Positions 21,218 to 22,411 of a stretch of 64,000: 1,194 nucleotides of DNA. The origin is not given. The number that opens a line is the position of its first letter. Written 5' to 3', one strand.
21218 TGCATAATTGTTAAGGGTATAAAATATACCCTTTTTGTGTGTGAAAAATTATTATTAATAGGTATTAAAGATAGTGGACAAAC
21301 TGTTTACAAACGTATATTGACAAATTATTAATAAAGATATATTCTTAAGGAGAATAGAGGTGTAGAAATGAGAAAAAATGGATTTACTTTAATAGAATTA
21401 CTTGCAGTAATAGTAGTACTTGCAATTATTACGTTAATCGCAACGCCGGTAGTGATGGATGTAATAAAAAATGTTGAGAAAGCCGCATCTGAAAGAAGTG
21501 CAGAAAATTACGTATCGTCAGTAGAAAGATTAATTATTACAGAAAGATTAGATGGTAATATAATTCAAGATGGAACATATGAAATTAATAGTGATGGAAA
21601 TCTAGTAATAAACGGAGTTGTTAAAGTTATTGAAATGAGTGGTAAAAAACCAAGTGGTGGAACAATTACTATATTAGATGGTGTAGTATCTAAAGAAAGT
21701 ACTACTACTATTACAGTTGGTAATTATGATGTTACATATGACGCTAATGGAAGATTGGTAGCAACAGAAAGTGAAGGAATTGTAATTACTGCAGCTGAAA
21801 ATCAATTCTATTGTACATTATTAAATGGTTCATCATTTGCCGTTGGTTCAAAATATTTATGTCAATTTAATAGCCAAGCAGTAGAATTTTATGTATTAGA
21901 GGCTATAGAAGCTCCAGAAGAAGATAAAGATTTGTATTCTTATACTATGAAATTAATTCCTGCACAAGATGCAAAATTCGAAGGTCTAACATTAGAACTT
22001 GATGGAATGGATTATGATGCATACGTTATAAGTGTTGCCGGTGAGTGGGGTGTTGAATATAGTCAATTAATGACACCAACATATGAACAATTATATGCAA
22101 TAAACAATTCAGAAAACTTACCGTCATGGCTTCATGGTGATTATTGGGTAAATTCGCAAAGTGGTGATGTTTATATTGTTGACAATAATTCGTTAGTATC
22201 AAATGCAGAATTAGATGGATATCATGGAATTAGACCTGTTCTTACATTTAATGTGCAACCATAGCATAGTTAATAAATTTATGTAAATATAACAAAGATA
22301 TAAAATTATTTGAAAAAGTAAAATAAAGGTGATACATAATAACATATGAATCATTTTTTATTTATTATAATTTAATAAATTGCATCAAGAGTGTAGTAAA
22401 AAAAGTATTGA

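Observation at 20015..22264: Gene pair in which a TasA/SipW-type-leader protein and a type IV prepilin-leader protein carry the same C-terminal module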

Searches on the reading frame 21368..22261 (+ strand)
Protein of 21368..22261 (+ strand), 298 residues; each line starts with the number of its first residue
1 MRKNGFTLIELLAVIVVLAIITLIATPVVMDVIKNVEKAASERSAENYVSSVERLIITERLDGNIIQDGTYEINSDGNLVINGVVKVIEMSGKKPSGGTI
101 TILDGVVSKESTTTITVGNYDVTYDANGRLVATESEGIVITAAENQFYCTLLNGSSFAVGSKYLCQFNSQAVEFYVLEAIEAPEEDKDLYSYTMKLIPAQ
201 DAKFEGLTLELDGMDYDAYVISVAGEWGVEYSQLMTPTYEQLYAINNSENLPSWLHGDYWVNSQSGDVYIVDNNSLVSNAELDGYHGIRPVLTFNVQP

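Call 4: search_protein_families(library=pfam, proteins=[window:21368-22261:+], max_evalue=1)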
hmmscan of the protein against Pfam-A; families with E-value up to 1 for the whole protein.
window:21368-22261:+ (298 aa): 3 families
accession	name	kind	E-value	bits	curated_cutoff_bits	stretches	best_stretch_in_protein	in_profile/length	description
PF07963.17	N_methyl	-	7.5e-07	28.9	21.2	1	2-25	3-26/27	Prokaryotic N-terminal methylation motif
PF06874.16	FBPase_2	-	0.0069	15.1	27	1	70-132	516-580/639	Firmicute fructose-1,6-bisphosphatase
PF09067.16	EpoR_lig-bind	-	0.22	12.2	27.3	1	144-185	49-90/104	Erythropoietin receptor, ligand binding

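Call 5: search_protein_families(library=ncbifam, proteins=[window:21368-22261:+], max_evalue=1)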
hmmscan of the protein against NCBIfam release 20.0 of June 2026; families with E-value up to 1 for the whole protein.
window:21368-22261:+ (298 aa): 16 families
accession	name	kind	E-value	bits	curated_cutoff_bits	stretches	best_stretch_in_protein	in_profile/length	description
TIGR02532.1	IV_pilin_GFxxxE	domain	1.7e-07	30.8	16.3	1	4-26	2-24/24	prepilin-type N-terminal cleavage/methylation domain-containing protein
NF040999.1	pilin_ComGC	equivalog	5.3e-06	26.5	75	1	4-54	2-48/84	competence type IV pilus major pilin ComGC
TIGR01710.1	typeII_sec_gspG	equivalog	2.1e-05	24.5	88.85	1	5-62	2-55/134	type II secretion system major pseudopilin GspG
NF040982.1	ComGD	equivalog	0.00013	22.4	70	1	3-38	1-36/139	competence type IV pilus minor pilin ComGD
NF007862.0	PRK10574.1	equivalog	0.00044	20.4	138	1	2-41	3-42/145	prepilin peptidase-dependent pilin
TIGR01708.2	typeII_sec_gspH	equivalog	0.00048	20.1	80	1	4-52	2-47/169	type II secretion system minor pseudopilin GspH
TIGR02599.1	TIGR02599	subfamily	0.0011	18.2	256.5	1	5-42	1-38/361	Verru_Chthon cassette protein C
NF041013.1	T4P_ComGE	equivalog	0.0012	18.9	49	1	3-43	3-43/83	competence type IV pilus minor pilin ComGE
TIGR02596.1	TIGR02596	subfamily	0.0017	18.5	70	1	6-37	1-32/196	Verru_Chthon cassette protein D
NF041002.1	pilin_ComGF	equivalog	0.0029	17.8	80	1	4-48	2-45/139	competence type IV pilus minor pilin ComGF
NF041775.1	typeIV_PilA_Myxo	equivalog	0.014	15.4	400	1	2-31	9-38/214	type IV pilin protein PilA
TIGR01711.1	gspJ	equivalog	0.022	14.6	64.85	1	5-45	2-41/192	type II secretion system minor pseudopilin GspJ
NF038304.1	EPS_HpsC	equivalog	0.052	13.1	200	1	3-36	20-50/318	hormogonium polysaccharide secretion pseudopilin HpsC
TIGR02523.1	type_IV_pilV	equivalog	0.053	14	52.2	1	4-50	2-48/139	type IV pilus modification protein PilV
NF007800.0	PRK10506.1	equivalog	0.081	12.7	158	1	2-23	7-28/163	prepilin peptidase-dependent protein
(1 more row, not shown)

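Call 13: find_homologous_proteins(query=window:21368-22261:+)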
Query window:21368-22261:+ (298 aa): 1804 proteins with E <= 0.001 among 4569 candidates; the best 120 are listed.
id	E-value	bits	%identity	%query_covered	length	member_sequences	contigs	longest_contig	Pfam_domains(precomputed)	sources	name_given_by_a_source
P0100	1.0e-189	647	100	100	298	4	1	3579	PF07963.18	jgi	-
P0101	4.6e-89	316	58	94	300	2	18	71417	PF07963.18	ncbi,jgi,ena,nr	ncbi:MAG: prepilin-type N-terminal cleavage/methylation domain-containing protein [Firmicutes bacter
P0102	6.9e-84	299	58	95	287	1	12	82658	PF07963.18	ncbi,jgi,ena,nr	ncbi:MAG: type II secretion system protein [Firmicutes bacterium]|nr:type II secretion system protei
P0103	6.2e-81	290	56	95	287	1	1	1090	PF07963.18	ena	-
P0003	1.5e-54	203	53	62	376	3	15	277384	-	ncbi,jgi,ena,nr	ncbi:MAG: hypothetical protein E7165_01200 [Firmicutes bacterium]|nr:hypothetical protein [Bacillota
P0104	1.0e-42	164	38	99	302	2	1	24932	PF07963.18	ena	-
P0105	7.8e-42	161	40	99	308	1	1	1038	PF07963.18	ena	-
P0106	2.0e-41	160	39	98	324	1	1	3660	PF07963.18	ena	-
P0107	2.5e-41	160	52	61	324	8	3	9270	PF07963.18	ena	-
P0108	3.9e-41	159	40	99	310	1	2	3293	PF07963.18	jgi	-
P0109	9.1e-41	158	38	99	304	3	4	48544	PF07963.18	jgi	-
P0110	1.4e-40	157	37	99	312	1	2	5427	PF07963.18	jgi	-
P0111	2.7e-40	156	39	99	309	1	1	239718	PF07963.18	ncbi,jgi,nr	ncbi:MAG: type II secretion system protein [Firmicutes bacterium]|nr:type II secretion system protei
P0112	4.2e-40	156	40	88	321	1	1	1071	PF07963.18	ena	-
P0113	7.3e-40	155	46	72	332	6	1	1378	PF07963.18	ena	-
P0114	7.6e-40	155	52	60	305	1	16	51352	PF07963.18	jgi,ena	-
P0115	9.2e-40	155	38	98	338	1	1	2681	PF07963.18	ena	-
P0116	9.4e-40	155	38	99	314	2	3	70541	PF07963.18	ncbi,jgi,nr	ncbi:MAG: prepilin-type N-terminal cleavage/methylation domain-containing protein [Firmicutes bacter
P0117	1.0e-39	154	37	98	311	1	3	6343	PF07963.18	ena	-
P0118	1.1e-39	154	41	81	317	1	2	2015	PF07963.18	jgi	-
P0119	1.2e-39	154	39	99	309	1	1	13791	PF07963.18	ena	-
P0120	1.3e-39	154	38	99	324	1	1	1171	PF07963.18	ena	-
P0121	1.5e-39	154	51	60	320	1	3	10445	PF07963.18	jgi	-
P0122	2.1e-39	153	50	60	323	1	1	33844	PF07963.18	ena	-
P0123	2.2e-39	153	38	99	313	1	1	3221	PF07963.18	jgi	-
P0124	2.4e-39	153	36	99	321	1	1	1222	PF07963.18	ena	-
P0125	2.8e-39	153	52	60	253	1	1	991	PF07963.18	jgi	jgi:type IV pilus assembly protein PilA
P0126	3.6e-39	153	36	98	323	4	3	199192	PF07963.18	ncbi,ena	-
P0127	4.2e-39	152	38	99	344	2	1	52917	PF07963.18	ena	-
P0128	8.1e-39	151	37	99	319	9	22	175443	PF07963.18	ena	-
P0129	1.2e-38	151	37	99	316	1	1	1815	PF07963.18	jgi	-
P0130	1.2e-38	151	37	99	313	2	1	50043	PF07963.18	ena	-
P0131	1.3e-38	151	37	97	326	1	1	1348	PF07963.18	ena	-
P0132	1.3e-38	151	39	98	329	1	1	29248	PF07963.18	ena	-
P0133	1.3e-38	151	35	99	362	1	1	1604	PF07963.18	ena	-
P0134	2.2e-38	150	37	99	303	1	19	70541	PF07963.18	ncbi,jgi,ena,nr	ncbi:MAG: type II secretion system protein [Firmicutes bacterium]|nr:type II secretion system protei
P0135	2.4e-38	150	36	98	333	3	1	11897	PF07963.18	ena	-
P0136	2.4e-38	150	37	99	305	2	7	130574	PF07963.18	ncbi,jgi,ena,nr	ncbi:MAG: type II secretion system protein [Firmicutes bacterium]|nr:type II secretion system protei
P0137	2.8e-38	150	38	98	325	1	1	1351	PF07963.18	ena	-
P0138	2.8e-38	150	37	99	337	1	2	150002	PF07963.18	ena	-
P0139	2.8e-38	150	50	59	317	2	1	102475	PF07963.18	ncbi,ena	-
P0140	4.0e-38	149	49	60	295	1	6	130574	PF07963.18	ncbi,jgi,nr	ncbi:MAG: type II secretion system protein [Firmicutes bacterium]|nr:type II secretion system protei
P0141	4.8e-38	149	37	99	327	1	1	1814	PF07963.18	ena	-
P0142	8.1e-38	148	50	59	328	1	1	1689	PF07963.18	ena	-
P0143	1.0e-37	148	36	100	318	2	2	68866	PF07963.18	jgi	-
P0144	1.0e-37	148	51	60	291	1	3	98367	PF07963.18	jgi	-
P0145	1.0e-37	148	41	99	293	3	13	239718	PF07963.18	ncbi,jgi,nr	ncbi:MAG: prepilin-type N-terminal cleavage/methylation domain-containing protein [Firmicutes bacter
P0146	1.1e-37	148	37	99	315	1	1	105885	PF07963.18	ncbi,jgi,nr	ncbi:MAG: type II secretion system protein [Firmicutes bacterium]|nr:type II secretion system protei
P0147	1.1e-37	148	50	60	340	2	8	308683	PF07963.18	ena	-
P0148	1.6e-37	147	37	88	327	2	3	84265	PF07963.18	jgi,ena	-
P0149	1.8e-37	147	38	99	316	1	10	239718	PF19789.7,PF07963.18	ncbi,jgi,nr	ncbi:MAG: prepilin-type N-terminal cleavage/methylation domain-containing protein [Firmicutes bacter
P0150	2.0e-37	147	37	99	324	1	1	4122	PF07963.18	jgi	-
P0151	2.2e-37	147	36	98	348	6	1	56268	PF07963.18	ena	-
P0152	2.6e-37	147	36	99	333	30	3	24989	PF07963.18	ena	-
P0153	2.6e-37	147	51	59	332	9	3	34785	PF07963.18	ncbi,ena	-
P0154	2.6e-37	147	58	45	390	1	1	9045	PF07963.18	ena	-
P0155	3.4e-37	146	39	88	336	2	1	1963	PF07963.18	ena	-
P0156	3.5e-37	146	38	99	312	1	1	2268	PF07963.18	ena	-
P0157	3.9e-37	146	36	98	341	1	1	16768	PF07963.18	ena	-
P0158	4.3e-37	146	37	98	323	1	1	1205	PF07963.18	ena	-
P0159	4.5e-37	146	50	59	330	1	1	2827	PF07963.18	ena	-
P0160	4.7e-37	146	34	99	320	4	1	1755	PF07963.18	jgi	-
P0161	6.5e-37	145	56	47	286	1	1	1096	PF07963.18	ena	-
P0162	7.1e-37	145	48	60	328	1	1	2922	PF07963.18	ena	-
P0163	8.4e-37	145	58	45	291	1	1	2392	PF07963.18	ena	-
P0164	9.0e-37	145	36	99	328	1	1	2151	PF07963.18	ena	-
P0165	1.3e-36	144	49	59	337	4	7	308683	PF07963.18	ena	-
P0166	1.3e-36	144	40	88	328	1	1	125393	PF07963.18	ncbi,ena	-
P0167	1.5e-36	144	36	89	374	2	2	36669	PF07963.18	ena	-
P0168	1.8e-36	144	50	59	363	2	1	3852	PF07963.18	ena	-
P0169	1.8e-36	144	50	60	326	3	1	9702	PF07963.18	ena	-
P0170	1.9e-36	144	46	60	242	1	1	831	PF07963.18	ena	-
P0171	1.9e-36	144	36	98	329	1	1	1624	PF07963.18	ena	-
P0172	2.0e-36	144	36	98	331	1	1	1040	PF07963.18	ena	-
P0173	2.1e-36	144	37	99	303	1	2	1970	PF07963.18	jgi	-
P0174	2.2e-36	143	48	59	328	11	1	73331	PF07963.18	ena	-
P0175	2.3e-36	143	35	98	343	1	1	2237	PF07963.18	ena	-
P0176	2.7e-36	143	59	45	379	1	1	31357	PF07963.18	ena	-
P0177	3.1e-36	143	45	60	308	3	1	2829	PF07963.18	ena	-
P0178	3.1e-36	143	56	45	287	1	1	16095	PF07963.18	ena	-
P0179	3.2e-36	143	60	44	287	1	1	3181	PF07963.18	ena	-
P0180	3.7e-36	143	47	60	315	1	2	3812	PF07963.18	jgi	-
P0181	6.3e-36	142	38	99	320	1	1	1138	PF07963.18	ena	-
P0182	6.5e-36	142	34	98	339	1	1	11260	PF07963.18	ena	-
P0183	8.4e-36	142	57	45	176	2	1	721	PF07963.18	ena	-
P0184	8.5e-36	142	49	59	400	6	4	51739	PF07963.18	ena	-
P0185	8.5e-36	142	42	72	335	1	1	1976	PF07963.18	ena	-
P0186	8.5e-36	142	57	45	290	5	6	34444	PF07963.18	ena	-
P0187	8.8e-36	142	49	60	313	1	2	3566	PF07963.18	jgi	-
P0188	9.5e-36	141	49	59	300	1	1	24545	PF07963.18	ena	-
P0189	1.0e-35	141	36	98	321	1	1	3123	PF07963.18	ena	-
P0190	1.0e-35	141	50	60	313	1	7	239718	PF07963.18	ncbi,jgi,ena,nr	ncbi:MAG: type II secretion system protein [Firmicutes bacterium]|nr:type II secretion system protei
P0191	1.1e-35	141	48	59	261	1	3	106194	PF07963.18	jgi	-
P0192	1.2e-35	141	44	60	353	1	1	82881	PF07963.18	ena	-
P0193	1.4e-35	141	58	43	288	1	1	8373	PF07963.18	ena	-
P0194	1.4e-35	141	57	47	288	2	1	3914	PF07963.18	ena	-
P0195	1.4e-35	141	60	42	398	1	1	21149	PF07963.18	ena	-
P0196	1.5e-35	141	56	45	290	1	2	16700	PF07963.18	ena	-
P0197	1.5e-35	141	45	59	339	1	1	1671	PF07963.18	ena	-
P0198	1.5e-35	141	48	59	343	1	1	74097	PF07963.18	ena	-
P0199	1.5e-35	141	55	46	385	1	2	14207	PF07963.18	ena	-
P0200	1.5e-35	141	46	60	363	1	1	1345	PF07963.18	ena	-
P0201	1.6e-35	141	37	98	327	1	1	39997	PF19789.7,PF07963.18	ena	-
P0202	1.6e-35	141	58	45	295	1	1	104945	PF07963.18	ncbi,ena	-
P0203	1.7e-35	141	55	46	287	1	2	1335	PF07963.18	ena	-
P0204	1.8e-35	141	48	59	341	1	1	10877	PF07963.18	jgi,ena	jgi:prepilin-type N-terminal cleavage/methylation domain-containing protein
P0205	1.8e-35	141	48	59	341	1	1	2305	PF07963.18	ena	-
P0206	2.1e-35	140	61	41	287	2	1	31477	PF07963.18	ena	-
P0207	2.1e-35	140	48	59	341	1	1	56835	PF07963.18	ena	-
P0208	2.4e-35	140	52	60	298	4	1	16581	PF07963.18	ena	-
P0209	2.6e-35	140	54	49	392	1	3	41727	PF07963.18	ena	-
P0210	2.9e-35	140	53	49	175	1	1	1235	PF07963.18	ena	-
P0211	2.9e-35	140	49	59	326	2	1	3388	PF07963.18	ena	-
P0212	2.9e-35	140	36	99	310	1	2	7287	PF07963.18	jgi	-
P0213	2.9e-35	140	47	60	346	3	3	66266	PF07963.18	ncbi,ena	-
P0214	3.3e-35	140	47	59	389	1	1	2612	PF07963.18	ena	-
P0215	3.4e-35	140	35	98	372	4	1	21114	PF07963.18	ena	-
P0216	3.8e-35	139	35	98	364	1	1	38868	PF07963.18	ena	-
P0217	3.9e-35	139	59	41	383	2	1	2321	PF07963.18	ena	-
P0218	4.1e-35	139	36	98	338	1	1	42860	PF07963.18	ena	-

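Call 46: find_encoding_contigs(protein=P0149, flank=10000, max_places=1)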
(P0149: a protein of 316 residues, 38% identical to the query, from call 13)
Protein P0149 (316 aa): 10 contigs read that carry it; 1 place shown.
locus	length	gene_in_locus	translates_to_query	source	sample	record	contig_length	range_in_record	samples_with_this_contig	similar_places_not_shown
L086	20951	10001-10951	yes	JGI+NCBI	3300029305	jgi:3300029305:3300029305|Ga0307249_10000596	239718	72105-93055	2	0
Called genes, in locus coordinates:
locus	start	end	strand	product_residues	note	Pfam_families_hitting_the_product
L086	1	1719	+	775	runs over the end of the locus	PF02861:Clp_N, PF02861:Clp_N, PF00004:AAA, PF17871:AAA_lid_9, PF00004:AAA, PF07724:AAA_2, PF07728:AAA_5, PF10431:ClpB_D2-small, +13 more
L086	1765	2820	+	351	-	-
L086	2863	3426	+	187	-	-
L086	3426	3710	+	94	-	-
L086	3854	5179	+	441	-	PF05697:Trigger_N, PF00254:FKBP_C, PF05698:Trigger_C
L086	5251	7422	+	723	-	PF17764:PriA_3primeBD, PF00270:DEAD, PF04851:ResIII, PF18319:Zn_ribbon_PriA, PF00271:Helicase_C, PF18074:PriA_C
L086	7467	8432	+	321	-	PF00551:Formyl_trans_N, PF02911:Formyl_trans_C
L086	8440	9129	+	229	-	-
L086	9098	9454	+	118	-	-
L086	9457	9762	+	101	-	-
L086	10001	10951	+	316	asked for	PF07963:N_methyl, PF19789:DUF6273 (weak)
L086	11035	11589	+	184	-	PF01330:RuvA_N, PF14520:HHH_5, PF07499:RuvA_C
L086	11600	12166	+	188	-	PF06941:NT5C (weak)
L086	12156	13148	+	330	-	PF06068:TIP49 (faint), PF05496:RuvB_N, PF00004:AAA, PF07728:AAA_5 (weak), PF13173:AAA_14 (weak), PF17864:AAA_lid_4, PF05491:WHD_RuvB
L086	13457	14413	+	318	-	PF07963:N_methyl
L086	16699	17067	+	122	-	PF07963:N_methyl (faint)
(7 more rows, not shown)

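Call 47: find_encoding_contigs(protein=P0134, flank=10000, max_places=1)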
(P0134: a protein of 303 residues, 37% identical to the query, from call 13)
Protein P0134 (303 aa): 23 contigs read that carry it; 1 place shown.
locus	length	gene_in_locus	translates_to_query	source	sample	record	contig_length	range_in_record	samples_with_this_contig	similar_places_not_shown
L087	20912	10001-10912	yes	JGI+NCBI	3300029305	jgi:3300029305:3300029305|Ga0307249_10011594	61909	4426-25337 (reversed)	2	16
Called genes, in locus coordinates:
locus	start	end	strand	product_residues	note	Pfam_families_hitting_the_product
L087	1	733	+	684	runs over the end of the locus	PF02784:Orn_Arg_deC_N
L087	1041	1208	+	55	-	-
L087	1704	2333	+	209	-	-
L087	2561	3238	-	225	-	PF01966:HD (weak)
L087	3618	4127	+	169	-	PF10688:Imp-YgjV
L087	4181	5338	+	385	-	PF00768:Peptidase_S11, PF13354:Beta-lactamase2, PF07943:PBP5_C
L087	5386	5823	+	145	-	-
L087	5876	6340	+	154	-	PF03073:TspO_MBR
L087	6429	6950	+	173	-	PF09419:PGP_phosphatase, PF08282:Hydrolase_3 (faint), PF00702:Hydrolase, PF13419:HAD_2 (weak), PF13242:Hydrolase_like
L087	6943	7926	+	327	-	PF00009:GTP_EFTU (faint), PF02421:FeoB_N (faint), PF03193:RsgA_GTPase, PF01926:MMR_HSR1, PF21516:YqeH-like_C (weak)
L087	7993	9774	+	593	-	PF01935:DUF87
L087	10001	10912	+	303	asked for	PF07963:N_methyl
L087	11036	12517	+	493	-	PF03606:DcuC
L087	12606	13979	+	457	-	-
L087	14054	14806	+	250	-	PF02535:Zip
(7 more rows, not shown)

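Call 66: search_protein_families(library=pfam, proteins=[P0149, P0201], max_evalue=0.01)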
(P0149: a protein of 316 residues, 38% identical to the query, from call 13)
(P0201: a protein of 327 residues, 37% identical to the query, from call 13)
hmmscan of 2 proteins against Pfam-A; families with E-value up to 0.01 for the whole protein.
P0149 (316 aa): 3 families
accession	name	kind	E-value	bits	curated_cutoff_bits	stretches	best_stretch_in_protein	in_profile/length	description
PF07963.17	N_methyl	-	1.3e-07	31.4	21.2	1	2-25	3-26/27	Prokaryotic N-terminal methylation motif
PF19789.6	DUF6273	-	4.4e-05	23.8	23.5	1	271-315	127-171/172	Domain of unknown function (DUF6273)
PF14221.11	DUF4330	-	0.001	19.7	27.6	1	6-132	14-134/167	Domain of unknown function (DUF4330)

P0201 (327 aa): 5 families
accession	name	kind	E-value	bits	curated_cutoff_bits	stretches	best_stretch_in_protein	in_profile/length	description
PF07963.17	N_methyl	-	1.5e-07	31.1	21.2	1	2-25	3-26/27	Prokaryotic N-terminal methylation motif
PF19789.6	DUF6273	-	1.2e-05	25.7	23.5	1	233-322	73-171/172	Domain of unknown function (DUF6273)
PF07603.17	Lcl_C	-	0.0017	19.1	34.9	1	274-318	73-116/117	Lcl C-terminal domain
PF23958.1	DUF7287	-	0.0039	18.2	27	0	11-121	18-128/157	Family of unknown function (DUF7287)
PF14221.11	DUF4330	-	0.009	16.6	27.6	0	6-115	14-116/167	Domain of unknown function (DUF4330)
